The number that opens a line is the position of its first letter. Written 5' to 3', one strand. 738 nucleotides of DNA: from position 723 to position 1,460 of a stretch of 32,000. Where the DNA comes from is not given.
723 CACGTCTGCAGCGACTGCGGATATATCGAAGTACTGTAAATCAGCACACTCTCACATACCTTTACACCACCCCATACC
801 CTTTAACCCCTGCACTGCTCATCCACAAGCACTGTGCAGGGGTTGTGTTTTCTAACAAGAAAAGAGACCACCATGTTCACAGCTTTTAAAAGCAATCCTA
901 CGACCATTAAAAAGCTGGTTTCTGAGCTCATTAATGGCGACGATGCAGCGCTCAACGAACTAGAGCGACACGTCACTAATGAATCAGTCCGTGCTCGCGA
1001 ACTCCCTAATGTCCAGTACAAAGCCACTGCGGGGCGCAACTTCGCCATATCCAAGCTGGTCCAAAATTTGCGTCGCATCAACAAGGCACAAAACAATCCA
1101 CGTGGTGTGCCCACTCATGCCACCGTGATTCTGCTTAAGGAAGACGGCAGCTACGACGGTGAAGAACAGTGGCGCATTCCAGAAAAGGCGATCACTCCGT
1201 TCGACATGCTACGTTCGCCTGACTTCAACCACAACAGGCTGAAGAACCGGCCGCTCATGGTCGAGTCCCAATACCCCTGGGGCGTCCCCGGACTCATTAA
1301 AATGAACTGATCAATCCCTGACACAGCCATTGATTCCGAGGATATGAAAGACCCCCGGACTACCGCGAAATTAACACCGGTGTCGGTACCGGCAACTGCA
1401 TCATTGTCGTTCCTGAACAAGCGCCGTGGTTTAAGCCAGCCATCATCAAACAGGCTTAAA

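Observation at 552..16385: Six co-oriented copies of a conserved 25-nt hairpin/palindrome heading separate transcription units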

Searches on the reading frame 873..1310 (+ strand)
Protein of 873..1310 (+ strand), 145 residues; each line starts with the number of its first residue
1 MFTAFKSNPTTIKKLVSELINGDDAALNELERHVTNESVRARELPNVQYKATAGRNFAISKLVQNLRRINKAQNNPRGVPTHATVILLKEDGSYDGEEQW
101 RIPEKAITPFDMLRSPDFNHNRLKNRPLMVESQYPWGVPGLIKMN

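Call 25: find_encoding_contigs(protein=window:873-1310:+, flank=10000, max_places=3)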
Protein window:873-1310:+ (145 aa): 24 contigs read that carry it; 3 places shown.
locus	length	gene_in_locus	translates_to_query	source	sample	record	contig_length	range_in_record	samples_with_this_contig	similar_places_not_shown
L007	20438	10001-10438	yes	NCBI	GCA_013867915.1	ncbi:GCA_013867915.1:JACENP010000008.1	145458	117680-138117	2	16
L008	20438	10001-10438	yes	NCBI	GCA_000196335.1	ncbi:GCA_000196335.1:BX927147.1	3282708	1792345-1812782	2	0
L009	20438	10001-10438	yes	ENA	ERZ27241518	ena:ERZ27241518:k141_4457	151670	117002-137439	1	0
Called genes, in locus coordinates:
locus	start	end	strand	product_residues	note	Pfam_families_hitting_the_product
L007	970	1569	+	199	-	PF02463:SMC_N (faint), PF13175:AAA_15 (faint), PF00005:ABC_tran, PF13304:AAA_21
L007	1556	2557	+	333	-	-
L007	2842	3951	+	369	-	-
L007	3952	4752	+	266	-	PF17914:HopA1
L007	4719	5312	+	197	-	PF02441:Flavoprotein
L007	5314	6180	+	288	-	-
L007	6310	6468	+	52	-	-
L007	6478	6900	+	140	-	-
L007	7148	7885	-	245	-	-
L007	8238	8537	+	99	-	PF08719:NADAR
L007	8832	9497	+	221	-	-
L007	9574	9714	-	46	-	-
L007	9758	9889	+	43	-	-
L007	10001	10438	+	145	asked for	-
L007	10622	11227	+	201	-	-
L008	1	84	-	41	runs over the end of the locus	-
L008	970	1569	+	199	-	PF02463:SMC_N (faint), PF13175:AAA_15 (faint), PF00005:ABC_tran, PF13304:AAA_21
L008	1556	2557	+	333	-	-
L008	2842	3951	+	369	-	-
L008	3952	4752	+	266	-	PF17914:HopA1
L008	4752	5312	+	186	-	PF02441:Flavoprotein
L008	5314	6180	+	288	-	-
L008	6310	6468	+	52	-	-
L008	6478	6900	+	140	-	-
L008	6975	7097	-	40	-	-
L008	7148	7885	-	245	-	-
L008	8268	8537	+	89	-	PF08719:NADAR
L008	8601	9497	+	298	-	-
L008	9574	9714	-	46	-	-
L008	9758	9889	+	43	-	-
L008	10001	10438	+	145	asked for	-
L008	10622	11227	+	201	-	-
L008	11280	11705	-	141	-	-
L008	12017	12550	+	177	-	PF05345:He_PIG (weak)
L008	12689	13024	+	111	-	-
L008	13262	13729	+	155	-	-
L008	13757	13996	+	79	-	-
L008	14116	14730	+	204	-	-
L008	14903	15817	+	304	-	-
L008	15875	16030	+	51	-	-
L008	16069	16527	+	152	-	-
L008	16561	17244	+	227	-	-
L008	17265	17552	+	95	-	-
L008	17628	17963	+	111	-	-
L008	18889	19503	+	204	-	PF00239:Resolvase, PF02796:HTH_7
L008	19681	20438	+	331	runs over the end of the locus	PF00089:Trypsin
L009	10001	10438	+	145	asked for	-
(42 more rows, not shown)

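Call 36: search_dna_similar(query=window:873-1310:+, collection=phages, mode=protein, max_evalue=0.001, max_rows=20)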
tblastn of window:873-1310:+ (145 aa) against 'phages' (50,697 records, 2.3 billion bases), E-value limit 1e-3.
Records with a match: 3; places in all: 3; records where one place covers at least 80% of the query: 0.
Best place of each record, by identity: <60% 3.
By first word of the organism name: Curtobacterium 2; Mycobacterium 1.
By host as written in the record: Curtobacterium flaccumfaciens NRRL B-729 SEA 2; Mycolicibacterium septicum 1.
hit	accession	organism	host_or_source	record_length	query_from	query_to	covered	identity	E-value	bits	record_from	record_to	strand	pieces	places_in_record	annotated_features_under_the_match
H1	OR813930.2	Mycobacterium phage WXIN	Mycolicibacterium septicum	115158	86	142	39%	54.4%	2e-11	66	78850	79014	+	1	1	hypothetical protein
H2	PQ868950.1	Curtobacterium phage Nonagon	Curtobacterium flaccumfaciens NRRL ...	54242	85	143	41%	42.4%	3e-7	54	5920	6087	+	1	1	18: hypothetical protein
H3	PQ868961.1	Curtobacterium phage Commonplace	Curtobacterium flaccumfaciens NRRL ...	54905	85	143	41%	42.4%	7e-7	53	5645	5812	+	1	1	17: hypothetical protein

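Call 52: search_protein_families(library=pfam, proteins=[L008:1556-2557:+, L008:2842-3951:+, L008:5314-6180:+, L008:6478-6900:+, L008:7148-7885:-, L008:8601-9497:+, L008:14116-14730:+, L008:16069-16527:+], max_evalue=0.05)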
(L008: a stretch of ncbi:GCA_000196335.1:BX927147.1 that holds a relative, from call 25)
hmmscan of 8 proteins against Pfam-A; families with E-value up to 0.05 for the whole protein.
L008:1556-2557:+ (333 aa): 1 family
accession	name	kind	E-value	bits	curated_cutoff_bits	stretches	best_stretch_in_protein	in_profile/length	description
PF11808.13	PhoR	-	0.01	16.7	27.1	1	90-144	6-60/86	Phosphate regulon sensor protein PhoR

L008:2842-3951:+ (369 aa): 2 families
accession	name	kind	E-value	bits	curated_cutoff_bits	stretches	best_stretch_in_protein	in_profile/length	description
PF01636.29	APH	-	0.00019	21.7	23.2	1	134-265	97-220/239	Phosphotransferase enzyme family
PF01633.27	Choline_kinase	-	0.0002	21.2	29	1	187-251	140-201/300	Choline/ethanolamine kinase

L008:5314-6180:+ (288 aa): 0 families

L008:6478-6900:+ (140 aa): 2 families
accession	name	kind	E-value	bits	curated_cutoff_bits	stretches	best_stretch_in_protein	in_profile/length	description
PF06908.16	YpsA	-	2.6e-05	24.7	27.7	1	25-132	50-161/168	YspA SLOG family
PF02481.21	DNA_processg_A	-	0.033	13.8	29.6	1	82-134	137-187/212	DNA recombination-mediator protein A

L008:7148-7885:- (245 aa): 0 families

L008:8601-9497:+ (298 aa): 0 families

L008:14116-14730:+ (204 aa): 0 families

L008:16069-16527:+ (152 aa): 0 families

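Call 53: search_protein_families(library=pfam, proteins=[L008:9758-9889:+, L008:10001-10438:+, L008:10622-11227:+, L008:11280-11705:-, L008:12758-13024:+, L008:13262-13729:+, L008:13757-13996:+], max_evalue=0.05)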
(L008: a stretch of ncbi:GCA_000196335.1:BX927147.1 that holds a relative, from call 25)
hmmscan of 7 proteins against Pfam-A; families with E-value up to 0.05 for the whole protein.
L008:9758-9889:+ (43 aa): 4 families
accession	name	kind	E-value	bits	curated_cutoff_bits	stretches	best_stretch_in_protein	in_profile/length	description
PF08271.17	Zn_Ribbon_TF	-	0.001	19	29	0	1-40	1-28/43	TFIIB zinc-binding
PF18547.6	HalOD2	-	0.011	16.1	27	1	2-40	4-40/52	Halobacterial output domain 2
PF25208.1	DUF7838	-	0.012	15.9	28.5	1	2-40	8-42/55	Domain of unknown function (DUF7838)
PF10571.15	UPF0547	-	0.041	14.5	29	0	32-40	15-23/26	Uncharacterised protein family UPF0547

L008:10001-10438:+ (145 aa): 0 families

L008:10622-11227:+ (201 aa): 0 families

L008:11280-11705:- (141 aa): 2 families
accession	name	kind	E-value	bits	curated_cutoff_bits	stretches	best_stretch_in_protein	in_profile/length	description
PF19136.5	DUF5819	-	0.032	15.3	27.1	0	59-140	58-138/169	Family of unknown function (DUF5819)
PF00201.24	UDPGT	-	0.044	13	19.5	1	19-137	25-143/499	UDP-glucoronosyl and UDP-glucosyl transferase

L008:12758-13024:+ (88 aa): 0 families

L008:13262-13729:+ (155 aa): 0 families

L008:13757-13996:+ (79 aa): 0 families

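Call 103: search_solved_structures(query=L008:14903-15817:+, max_evalue=1)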
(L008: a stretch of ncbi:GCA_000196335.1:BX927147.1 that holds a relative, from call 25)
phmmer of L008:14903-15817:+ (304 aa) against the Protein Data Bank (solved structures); distinct sequences matched with E-value up to 1: 0.
